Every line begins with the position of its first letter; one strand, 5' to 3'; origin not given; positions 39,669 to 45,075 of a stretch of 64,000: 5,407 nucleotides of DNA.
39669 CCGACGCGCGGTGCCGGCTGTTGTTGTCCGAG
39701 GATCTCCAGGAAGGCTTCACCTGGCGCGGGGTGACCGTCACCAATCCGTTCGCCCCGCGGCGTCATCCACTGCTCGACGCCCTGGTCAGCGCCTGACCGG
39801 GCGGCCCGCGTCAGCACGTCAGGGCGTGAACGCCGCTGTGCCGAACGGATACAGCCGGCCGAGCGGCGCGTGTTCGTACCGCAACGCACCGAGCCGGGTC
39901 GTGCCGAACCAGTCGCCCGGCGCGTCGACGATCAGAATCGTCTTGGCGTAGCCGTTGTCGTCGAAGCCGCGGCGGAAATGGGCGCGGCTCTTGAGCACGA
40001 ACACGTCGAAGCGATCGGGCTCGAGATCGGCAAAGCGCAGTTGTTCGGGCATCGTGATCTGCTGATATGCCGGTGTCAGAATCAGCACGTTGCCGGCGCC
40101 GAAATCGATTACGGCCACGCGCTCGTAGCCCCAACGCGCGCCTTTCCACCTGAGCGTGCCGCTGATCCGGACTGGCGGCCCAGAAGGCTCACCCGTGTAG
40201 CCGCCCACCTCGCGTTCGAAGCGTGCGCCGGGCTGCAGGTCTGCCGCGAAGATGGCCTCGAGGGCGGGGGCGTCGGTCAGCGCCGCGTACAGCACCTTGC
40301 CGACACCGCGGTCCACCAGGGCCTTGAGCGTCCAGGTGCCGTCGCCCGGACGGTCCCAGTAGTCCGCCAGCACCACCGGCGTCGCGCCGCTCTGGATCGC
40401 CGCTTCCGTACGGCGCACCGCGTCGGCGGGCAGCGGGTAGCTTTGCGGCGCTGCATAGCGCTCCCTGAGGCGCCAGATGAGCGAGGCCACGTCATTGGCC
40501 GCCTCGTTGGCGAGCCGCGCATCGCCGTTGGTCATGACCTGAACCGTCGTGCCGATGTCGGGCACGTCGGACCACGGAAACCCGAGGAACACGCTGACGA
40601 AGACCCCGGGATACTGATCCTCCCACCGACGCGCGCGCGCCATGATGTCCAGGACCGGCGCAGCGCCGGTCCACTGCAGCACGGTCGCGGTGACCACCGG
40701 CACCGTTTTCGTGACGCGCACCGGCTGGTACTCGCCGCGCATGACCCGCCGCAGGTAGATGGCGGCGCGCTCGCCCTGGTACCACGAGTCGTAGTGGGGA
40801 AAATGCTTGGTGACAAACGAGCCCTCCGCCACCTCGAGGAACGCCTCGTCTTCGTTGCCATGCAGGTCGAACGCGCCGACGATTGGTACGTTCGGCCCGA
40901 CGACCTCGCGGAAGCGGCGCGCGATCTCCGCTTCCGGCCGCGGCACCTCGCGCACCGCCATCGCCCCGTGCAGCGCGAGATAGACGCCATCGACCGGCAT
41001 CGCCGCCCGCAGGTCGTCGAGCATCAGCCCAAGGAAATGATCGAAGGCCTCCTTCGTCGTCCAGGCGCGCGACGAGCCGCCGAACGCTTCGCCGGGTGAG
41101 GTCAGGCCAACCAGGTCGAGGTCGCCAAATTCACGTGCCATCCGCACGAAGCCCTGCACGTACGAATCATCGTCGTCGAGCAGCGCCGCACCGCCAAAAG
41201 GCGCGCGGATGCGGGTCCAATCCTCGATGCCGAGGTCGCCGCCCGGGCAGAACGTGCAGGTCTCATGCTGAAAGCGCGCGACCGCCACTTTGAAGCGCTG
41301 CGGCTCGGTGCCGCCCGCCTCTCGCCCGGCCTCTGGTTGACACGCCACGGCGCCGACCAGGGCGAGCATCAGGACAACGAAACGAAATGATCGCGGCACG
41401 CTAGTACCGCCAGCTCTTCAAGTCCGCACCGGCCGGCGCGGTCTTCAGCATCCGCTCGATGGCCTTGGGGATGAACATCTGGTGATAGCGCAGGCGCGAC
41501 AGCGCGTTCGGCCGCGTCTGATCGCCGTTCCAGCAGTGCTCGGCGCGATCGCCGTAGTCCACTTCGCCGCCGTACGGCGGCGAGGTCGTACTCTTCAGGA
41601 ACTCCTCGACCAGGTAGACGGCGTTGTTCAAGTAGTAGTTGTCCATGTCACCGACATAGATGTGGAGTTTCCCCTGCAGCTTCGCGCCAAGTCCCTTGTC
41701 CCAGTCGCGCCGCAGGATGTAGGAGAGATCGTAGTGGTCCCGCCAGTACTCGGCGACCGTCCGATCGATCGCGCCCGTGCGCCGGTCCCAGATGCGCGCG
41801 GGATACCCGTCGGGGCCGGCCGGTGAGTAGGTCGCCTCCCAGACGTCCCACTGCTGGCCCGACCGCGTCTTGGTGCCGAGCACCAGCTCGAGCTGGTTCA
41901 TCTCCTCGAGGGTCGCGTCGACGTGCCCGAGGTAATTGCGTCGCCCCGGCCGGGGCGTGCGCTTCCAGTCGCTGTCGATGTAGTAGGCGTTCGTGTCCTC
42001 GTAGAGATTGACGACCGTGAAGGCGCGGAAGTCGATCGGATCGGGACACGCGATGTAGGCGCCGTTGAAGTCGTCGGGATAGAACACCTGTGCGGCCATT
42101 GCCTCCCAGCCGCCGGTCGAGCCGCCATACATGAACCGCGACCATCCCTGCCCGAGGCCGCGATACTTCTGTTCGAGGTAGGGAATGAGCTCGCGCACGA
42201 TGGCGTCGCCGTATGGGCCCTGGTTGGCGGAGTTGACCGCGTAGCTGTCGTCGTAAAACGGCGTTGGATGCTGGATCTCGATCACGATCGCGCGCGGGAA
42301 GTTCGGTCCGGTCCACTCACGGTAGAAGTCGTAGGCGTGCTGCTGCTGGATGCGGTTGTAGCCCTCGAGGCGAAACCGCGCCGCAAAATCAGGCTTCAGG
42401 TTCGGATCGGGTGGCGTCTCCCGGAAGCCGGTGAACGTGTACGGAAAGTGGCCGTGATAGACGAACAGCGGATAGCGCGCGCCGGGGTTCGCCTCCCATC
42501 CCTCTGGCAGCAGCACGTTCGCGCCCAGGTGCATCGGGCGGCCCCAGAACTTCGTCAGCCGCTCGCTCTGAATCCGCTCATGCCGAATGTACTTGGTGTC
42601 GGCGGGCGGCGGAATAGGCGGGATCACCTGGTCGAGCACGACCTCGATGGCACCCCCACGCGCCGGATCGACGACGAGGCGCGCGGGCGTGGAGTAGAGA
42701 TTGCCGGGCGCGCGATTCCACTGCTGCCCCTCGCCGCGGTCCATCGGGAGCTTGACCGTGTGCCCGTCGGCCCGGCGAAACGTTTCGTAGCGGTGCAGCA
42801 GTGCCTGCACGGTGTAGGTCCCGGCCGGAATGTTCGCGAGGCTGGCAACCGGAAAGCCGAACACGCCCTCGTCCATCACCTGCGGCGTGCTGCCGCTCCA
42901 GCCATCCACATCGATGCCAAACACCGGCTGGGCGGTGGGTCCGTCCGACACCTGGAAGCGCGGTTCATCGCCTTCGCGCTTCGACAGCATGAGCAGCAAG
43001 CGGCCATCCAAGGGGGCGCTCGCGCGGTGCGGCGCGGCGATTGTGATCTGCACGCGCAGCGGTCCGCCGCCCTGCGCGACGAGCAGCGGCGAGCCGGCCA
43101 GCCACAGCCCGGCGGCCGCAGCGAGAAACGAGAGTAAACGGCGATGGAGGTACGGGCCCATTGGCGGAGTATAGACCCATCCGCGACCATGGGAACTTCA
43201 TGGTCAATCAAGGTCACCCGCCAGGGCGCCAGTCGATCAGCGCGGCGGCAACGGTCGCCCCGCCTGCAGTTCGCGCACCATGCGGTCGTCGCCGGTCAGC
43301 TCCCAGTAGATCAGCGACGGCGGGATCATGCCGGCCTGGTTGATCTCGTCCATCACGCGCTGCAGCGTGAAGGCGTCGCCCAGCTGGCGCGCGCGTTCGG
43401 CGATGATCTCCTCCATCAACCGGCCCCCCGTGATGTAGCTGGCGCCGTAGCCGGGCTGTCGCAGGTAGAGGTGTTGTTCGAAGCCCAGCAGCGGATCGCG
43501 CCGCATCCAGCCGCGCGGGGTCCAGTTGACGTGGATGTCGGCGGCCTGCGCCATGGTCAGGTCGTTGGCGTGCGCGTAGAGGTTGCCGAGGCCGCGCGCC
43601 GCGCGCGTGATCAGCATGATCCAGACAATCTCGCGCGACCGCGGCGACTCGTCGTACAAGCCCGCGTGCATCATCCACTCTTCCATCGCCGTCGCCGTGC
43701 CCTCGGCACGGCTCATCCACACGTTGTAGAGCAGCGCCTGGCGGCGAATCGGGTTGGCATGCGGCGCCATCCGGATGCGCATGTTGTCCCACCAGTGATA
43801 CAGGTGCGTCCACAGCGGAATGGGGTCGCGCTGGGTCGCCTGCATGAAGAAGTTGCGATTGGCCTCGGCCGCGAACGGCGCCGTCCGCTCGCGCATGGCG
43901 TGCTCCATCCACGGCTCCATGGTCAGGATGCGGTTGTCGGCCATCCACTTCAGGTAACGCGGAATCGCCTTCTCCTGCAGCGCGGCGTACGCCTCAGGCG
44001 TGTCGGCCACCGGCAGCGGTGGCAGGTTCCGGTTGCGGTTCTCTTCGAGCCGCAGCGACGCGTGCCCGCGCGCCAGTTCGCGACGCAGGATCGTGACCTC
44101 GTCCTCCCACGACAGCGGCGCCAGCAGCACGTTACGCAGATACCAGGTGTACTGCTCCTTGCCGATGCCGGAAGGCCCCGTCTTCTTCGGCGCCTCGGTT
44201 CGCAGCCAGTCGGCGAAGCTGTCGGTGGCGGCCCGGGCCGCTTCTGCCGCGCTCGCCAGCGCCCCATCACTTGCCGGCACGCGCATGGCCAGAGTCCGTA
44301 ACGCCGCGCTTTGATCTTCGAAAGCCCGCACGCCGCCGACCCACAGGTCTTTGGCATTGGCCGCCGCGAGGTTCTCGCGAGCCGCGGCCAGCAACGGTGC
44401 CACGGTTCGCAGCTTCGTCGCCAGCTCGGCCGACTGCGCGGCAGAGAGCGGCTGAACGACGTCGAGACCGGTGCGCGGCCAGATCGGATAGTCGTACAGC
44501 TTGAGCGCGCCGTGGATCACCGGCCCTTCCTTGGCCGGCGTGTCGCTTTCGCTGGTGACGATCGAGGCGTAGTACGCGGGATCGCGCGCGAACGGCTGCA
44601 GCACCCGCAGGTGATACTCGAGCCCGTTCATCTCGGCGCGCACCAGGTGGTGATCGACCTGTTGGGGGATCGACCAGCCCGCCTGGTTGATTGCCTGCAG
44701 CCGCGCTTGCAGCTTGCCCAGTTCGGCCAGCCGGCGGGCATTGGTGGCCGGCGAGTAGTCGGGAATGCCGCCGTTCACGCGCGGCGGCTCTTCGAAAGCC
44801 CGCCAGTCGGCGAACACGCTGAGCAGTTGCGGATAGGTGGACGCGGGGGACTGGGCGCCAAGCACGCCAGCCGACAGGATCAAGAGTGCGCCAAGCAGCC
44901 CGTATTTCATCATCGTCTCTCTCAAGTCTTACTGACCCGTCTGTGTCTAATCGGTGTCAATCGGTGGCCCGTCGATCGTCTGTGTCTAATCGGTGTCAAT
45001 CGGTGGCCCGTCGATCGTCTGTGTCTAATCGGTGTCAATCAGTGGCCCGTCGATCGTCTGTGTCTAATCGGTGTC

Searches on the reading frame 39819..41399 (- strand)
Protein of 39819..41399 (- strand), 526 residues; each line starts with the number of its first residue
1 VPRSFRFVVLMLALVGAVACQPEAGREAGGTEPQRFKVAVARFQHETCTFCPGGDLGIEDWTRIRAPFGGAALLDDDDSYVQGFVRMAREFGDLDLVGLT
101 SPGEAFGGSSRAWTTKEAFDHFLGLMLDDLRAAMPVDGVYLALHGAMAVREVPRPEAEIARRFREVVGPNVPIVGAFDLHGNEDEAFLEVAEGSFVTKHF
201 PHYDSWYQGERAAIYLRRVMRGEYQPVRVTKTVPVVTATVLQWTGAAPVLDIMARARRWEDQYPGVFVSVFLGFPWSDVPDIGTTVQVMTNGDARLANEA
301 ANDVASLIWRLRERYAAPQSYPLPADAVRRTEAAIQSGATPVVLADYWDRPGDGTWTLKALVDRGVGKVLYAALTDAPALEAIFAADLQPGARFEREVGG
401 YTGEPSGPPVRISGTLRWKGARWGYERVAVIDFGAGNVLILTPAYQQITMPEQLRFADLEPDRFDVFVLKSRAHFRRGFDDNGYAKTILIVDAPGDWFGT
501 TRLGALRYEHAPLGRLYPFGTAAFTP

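Call 67: search_protein_families(library=pfam, proteins=[window:39819-41399:-], max_evalue=0.00001)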
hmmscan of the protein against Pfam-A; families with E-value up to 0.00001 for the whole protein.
window:39819-41399:- (526 aa): 2 families
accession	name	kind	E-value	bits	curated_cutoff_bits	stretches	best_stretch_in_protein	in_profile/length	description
PF07364.17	DUF1485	-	1.1e-59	202.5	22.8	1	37-319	1-279/290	Metallopeptidase family M81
PF07171.17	MlrC_C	-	3.8e-20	73.3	27.2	1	351-495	13-165/178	MlrC C-terminus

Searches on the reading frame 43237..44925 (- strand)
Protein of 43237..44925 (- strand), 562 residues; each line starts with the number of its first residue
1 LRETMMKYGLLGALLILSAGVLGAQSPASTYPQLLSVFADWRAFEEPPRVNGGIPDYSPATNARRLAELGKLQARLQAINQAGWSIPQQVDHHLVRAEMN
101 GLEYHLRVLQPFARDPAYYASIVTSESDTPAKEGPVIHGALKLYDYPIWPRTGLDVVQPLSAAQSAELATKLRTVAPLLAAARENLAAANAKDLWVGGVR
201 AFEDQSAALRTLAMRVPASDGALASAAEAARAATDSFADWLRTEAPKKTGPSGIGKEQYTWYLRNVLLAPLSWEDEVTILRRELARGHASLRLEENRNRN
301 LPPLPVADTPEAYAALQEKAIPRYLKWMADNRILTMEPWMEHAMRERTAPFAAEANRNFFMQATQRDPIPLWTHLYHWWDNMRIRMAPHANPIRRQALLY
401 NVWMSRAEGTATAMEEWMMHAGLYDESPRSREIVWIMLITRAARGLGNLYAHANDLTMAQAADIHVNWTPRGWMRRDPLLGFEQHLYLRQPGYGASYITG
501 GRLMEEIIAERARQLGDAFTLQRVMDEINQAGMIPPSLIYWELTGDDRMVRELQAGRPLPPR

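Call 67: search_protein_families(library=pfam, proteins=[window:43237-44925:-], max_evalue=0.00001)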
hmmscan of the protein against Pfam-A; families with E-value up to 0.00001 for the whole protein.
window:43237-44925:- (562 aa): 1 family
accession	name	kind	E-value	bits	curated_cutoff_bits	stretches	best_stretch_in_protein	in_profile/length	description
PF05960.17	DUF885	-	1.2e-18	68.5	32.4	1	51-320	13-274/532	Bacterial protein of unknown function (DUF885)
